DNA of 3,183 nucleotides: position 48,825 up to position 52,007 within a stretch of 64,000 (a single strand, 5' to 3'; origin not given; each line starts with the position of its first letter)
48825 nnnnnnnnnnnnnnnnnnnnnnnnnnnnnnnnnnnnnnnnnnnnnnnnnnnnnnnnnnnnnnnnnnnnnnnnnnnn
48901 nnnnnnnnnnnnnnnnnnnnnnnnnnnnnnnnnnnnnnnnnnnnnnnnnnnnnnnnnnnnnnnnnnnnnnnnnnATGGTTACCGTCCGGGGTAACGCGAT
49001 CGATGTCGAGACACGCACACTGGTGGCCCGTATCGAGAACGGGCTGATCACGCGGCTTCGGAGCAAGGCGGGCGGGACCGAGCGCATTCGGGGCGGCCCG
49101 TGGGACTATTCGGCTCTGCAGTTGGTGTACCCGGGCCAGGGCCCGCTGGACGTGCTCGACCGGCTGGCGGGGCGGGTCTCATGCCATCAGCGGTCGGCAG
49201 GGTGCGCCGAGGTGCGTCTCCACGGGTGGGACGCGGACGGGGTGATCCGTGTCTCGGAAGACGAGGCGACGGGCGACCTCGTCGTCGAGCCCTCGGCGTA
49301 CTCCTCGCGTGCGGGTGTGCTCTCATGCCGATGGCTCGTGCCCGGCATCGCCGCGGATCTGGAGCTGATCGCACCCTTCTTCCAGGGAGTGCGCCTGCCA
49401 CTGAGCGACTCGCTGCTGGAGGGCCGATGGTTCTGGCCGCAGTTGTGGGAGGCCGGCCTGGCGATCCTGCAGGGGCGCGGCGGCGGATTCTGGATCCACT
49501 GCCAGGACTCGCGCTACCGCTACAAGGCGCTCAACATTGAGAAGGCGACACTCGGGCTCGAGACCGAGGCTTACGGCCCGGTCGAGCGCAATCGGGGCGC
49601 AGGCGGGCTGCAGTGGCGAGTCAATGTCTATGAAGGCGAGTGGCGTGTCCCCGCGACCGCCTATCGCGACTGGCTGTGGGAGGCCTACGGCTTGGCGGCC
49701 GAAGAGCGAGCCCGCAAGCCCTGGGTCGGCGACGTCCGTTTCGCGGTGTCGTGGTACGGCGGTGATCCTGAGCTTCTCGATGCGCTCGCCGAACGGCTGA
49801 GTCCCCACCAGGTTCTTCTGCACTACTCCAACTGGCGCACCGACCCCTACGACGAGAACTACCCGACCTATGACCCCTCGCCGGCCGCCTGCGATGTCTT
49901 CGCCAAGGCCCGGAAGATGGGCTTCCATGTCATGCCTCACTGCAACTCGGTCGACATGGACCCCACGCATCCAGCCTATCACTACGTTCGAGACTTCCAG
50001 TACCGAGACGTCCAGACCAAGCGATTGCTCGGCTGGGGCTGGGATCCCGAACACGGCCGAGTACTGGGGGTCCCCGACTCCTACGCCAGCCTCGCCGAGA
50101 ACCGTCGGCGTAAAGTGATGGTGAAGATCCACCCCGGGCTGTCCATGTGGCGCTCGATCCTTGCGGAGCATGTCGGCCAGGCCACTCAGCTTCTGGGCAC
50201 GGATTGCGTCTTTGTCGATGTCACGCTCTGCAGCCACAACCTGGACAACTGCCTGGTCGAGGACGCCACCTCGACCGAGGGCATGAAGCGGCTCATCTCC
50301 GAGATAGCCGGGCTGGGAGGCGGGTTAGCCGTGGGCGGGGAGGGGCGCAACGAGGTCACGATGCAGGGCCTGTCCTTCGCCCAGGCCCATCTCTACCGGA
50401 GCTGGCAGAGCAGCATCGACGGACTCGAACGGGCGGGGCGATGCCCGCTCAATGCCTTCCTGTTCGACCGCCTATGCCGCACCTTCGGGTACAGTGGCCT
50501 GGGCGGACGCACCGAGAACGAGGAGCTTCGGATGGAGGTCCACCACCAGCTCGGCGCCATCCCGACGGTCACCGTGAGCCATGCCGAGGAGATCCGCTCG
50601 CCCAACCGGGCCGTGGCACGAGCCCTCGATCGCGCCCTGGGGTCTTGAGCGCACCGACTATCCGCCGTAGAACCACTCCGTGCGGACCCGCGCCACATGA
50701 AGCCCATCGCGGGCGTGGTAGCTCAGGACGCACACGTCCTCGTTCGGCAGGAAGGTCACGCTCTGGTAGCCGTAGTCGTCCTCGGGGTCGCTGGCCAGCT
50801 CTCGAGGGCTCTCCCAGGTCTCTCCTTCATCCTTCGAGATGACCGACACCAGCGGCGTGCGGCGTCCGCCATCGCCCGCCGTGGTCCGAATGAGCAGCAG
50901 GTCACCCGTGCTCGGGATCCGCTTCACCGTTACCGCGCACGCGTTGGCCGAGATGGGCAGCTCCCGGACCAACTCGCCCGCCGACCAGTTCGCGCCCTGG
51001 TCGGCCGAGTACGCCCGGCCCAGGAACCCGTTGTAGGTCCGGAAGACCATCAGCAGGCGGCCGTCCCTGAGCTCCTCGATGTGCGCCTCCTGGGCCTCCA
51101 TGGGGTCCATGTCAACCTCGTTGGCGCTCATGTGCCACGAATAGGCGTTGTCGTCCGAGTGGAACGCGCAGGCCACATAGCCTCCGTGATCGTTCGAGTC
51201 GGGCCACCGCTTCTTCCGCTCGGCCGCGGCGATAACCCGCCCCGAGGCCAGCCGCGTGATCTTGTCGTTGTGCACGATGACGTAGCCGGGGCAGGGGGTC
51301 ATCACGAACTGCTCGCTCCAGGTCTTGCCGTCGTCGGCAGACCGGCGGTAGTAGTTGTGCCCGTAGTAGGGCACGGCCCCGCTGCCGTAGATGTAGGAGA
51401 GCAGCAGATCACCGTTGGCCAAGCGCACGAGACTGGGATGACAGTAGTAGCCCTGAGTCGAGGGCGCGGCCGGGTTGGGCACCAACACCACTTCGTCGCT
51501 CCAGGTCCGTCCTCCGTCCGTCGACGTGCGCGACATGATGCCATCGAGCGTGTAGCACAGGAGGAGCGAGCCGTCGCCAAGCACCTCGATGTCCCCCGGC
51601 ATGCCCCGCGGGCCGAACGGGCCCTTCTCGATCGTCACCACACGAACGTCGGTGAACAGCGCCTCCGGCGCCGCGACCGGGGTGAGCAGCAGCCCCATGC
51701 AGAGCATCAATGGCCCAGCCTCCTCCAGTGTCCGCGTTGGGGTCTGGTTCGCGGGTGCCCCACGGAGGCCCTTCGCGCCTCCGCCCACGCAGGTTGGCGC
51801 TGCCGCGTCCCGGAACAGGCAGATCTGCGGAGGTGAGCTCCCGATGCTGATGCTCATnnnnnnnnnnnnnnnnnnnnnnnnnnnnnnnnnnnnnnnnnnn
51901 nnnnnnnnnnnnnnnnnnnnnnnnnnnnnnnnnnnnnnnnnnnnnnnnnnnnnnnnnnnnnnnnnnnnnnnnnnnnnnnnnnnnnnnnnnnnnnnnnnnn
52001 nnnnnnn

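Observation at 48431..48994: PTP/DSP-type phosphatase translationally coupled inside a glycoside-hydrolase operon: candidate glycan phosphatase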

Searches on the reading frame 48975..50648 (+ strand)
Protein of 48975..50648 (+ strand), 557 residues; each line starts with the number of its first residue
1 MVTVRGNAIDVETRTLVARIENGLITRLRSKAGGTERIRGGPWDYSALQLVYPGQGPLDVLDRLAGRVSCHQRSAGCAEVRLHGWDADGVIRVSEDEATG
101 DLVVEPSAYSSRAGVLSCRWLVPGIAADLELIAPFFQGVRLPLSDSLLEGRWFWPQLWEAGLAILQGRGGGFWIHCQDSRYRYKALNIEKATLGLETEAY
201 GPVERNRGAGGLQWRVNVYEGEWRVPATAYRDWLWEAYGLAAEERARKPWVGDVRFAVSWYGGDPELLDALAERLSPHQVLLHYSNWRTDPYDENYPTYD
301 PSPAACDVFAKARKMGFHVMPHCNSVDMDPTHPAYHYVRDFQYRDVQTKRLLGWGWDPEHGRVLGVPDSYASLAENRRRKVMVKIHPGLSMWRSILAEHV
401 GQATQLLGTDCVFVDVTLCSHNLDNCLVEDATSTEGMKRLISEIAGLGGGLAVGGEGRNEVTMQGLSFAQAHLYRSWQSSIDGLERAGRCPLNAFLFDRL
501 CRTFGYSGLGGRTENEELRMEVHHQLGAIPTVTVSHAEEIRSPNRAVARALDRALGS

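Call 3: search_protein_families(library=pfam, proteins=[window:48975-50648:+], max_evalue=0.01)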
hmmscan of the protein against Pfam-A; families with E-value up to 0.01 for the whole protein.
window:48975-50648:+ (557 aa): 1 family
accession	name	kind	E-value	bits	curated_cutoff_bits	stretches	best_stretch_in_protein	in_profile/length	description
PF19773.5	DUF6259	-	9.9e-11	41.7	28.7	1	216-422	9-207/300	Domain of unknown function (DUF6259)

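Call 4: search_protein_families(library=ncbifam, proteins=[window:48975-50648:+], max_evalue=0.01)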
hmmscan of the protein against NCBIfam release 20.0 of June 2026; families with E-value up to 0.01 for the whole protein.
window:48975-50648:+ (557 aa): 0 families

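Call 30: search_solved_structures(query=window:48975-50648:+, max_evalue=1, show_alignments=0)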
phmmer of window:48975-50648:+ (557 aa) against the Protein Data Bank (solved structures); distinct sequences matched with E-value up to 1: 1.
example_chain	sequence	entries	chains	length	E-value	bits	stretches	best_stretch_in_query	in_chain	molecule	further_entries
9qkx_A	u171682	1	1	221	0.016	17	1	19-105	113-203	Chains: A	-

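Call 53: search_protein_families(library=pfam, proteins=[window:48975-50648:+], max_evalue=5)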
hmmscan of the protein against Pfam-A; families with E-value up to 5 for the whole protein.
window:48975-50648:+ (557 aa): 1 family
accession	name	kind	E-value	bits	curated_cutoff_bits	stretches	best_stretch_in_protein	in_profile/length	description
PF19773.5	DUF6259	-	9.9e-11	41.7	28.7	1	216-422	9-207/300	Domain of unknown function (DUF6259)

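Call 60: find_related_loci(query=window:48975-50648:+, collection=metagenome_contigs, flank=5000)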
Query window:48975-50648:+ (557 aa) in metagenome_contigs; peptide patterns used: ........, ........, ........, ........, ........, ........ (x = any residue, [..] = any of these).
322 stretches matched a pattern; 140 encode a relative of the query (tblastn E <= 1e-3); the best 80 are kept; 80 distinct loci.
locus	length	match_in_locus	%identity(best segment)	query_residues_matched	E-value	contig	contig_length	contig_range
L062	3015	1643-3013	100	1-457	0e+0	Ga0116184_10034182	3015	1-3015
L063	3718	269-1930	69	1-554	0e+0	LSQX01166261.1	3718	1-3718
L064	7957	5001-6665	69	1-555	0e+0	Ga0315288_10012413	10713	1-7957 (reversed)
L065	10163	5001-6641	67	1-547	0e+0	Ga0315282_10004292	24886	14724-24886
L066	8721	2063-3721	66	1-556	0e+0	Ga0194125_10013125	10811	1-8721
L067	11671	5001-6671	56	2-554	0e+0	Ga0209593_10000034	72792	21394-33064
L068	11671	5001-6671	56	2-554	0e+0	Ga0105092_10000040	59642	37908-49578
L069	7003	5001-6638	60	1-544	0e+0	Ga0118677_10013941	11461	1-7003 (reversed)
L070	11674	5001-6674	58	1-554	0e+0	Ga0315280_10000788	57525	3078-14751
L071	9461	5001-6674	58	1-554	0e+0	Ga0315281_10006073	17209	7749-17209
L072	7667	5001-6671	57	2-554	0e+0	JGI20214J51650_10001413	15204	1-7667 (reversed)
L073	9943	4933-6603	57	2-554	0e+0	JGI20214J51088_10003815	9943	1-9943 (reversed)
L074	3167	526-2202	55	2-556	0e+0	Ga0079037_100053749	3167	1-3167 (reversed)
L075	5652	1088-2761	58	1-554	0e+0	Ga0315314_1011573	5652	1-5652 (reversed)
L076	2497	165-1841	54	2-556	0e+0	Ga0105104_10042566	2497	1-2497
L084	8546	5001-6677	55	2-556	0e+0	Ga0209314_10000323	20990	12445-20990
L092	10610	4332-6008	54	2-556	0e+0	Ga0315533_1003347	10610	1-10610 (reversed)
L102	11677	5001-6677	54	2-556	0e+0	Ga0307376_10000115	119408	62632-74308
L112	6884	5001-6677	53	2-556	0e+0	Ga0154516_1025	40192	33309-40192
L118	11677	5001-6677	51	2-556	0e+0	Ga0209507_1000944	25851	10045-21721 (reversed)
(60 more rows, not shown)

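Call 69: search_protein_families(library=pfam, proteins=[L112:615-1637:-, L084:3269-4621:-, L118:2235-3335:-, L092:1390-3237:+, L102:9734-10999:-, L067:1010-3160:+, L072:3594-4832:+, L071:6773-7990:-], max_evalue=0.0001)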
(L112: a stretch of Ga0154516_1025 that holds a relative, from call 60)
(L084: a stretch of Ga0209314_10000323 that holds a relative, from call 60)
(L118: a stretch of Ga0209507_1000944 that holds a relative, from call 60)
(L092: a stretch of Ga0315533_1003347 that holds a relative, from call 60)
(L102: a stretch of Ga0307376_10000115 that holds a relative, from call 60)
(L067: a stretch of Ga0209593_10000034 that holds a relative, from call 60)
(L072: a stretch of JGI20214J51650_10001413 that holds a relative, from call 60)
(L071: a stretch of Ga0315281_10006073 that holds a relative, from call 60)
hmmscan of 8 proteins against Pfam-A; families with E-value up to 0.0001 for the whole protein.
L112:615-1637:- (340 aa): 1 family
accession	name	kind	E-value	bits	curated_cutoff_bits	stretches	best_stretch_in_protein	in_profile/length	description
PF01208.23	URO-D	-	2.3e-65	221.4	23.9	1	5-338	4-345/346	Uroporphyrinogen decarboxylase (URO-D)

L084:3269-4621:- (450 aa): 2 families
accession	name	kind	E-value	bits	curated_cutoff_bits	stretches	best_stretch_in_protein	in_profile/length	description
PF00083.30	Sugar_tr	-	1.6e-103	347.5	22.3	1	9-446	2-450/452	Sugar (and other) transporter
PF07690.21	MFS_1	-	1.9e-32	113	33.4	2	13-276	2-235/347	Major Facilitator Superfamily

L118:2235-3335:- (366 aa): 1 family
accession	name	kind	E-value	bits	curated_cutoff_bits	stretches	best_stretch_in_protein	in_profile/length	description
PF01208.23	URO-D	-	1.3e-12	47.9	23.9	1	161-362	145-345/346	Uroporphyrinogen decarboxylase (URO-D)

L092:1390-3237:+ (615 aa): 1 family
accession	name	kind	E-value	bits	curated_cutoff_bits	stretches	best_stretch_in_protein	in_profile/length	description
PF17992.7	Agarase_CBM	-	5.4e-05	23.3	26.3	0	40-127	1-92/178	Agarase CBM like domain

L102:9734-10999:- (421 aa): 1 family
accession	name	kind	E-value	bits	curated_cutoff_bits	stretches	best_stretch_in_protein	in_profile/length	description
PF07221.17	GlcNAc_2-epim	-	3.1e-46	158.6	23.4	1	38-377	1-334/347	N-acylglucosamine 2-epimerase (GlcNAc 2-epimerase)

L067:1010-3160:+ (716 aa): 2 families
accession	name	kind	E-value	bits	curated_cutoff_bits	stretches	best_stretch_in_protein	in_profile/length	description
PF02838.20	Glyco_hydro_20b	-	3.1e-18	67.1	26.1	1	31-157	3-124/124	Glycosyl hydrolase family 20, domain 2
PF00728.28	Glyco_hydro_20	-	3.1e-14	53.5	22.3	1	163-349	4-223/348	Glycosyl hydrolase family 20, catalytic domain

L072:3594-4832:+ (412 aa): 2 families
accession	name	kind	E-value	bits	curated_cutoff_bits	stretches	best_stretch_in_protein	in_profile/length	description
PF07470.19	Glyco_hydro_88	-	8e-07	28.8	26.6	1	64-268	20-216/352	Glycosyl Hydrolase Family 88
PF03663.20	Glyco_hydro_76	-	2.1e-05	24.7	25.9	0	61-125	205-269/366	Glycosyl hydrolase family 76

L071:6773-7990:- (405 aa): 0 families

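Call 80: search_protein_families(library=padloc, proteins=[window:48975-50648:+], max_evalue=0.01)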
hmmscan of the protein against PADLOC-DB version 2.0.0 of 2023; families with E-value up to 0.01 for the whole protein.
window:48975-50648:+ (557 aa): 0 families

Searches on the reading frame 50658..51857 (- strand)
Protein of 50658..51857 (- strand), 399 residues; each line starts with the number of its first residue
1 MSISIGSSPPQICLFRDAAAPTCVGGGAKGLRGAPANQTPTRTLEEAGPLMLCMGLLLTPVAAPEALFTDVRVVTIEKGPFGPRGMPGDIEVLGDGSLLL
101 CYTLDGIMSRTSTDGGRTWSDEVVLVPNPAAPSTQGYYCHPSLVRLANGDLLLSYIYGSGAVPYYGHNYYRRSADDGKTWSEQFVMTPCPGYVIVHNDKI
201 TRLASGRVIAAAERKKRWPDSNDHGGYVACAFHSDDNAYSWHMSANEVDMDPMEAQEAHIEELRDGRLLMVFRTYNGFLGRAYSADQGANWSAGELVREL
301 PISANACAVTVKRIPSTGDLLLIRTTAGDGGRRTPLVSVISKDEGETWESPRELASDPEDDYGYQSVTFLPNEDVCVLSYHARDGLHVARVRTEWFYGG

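Call 3: search_protein_families(library=pfam, proteins=[window:50658-51857:-], max_evalue=0.01)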
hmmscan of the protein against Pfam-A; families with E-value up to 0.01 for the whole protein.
window:50658-51857:- (399 aa): 4 families
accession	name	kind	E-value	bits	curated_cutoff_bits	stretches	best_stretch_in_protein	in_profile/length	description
PF13088.12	BNR_2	-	5.3e-26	92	31.4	1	107-369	20-269/277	BNR repeat-like domain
PF02012.26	BNR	-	7.2e-07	28.7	27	0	111-120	2-11/12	BNR/Asp-box repeat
PF24316.1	Tli3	-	0.00047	20.9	27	0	108-122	85-98/129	T6SS Tli3 immunity protein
PF13859.12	BNR_3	-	0.00048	20.1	27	1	172-293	94-212/308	BNR repeat-like domain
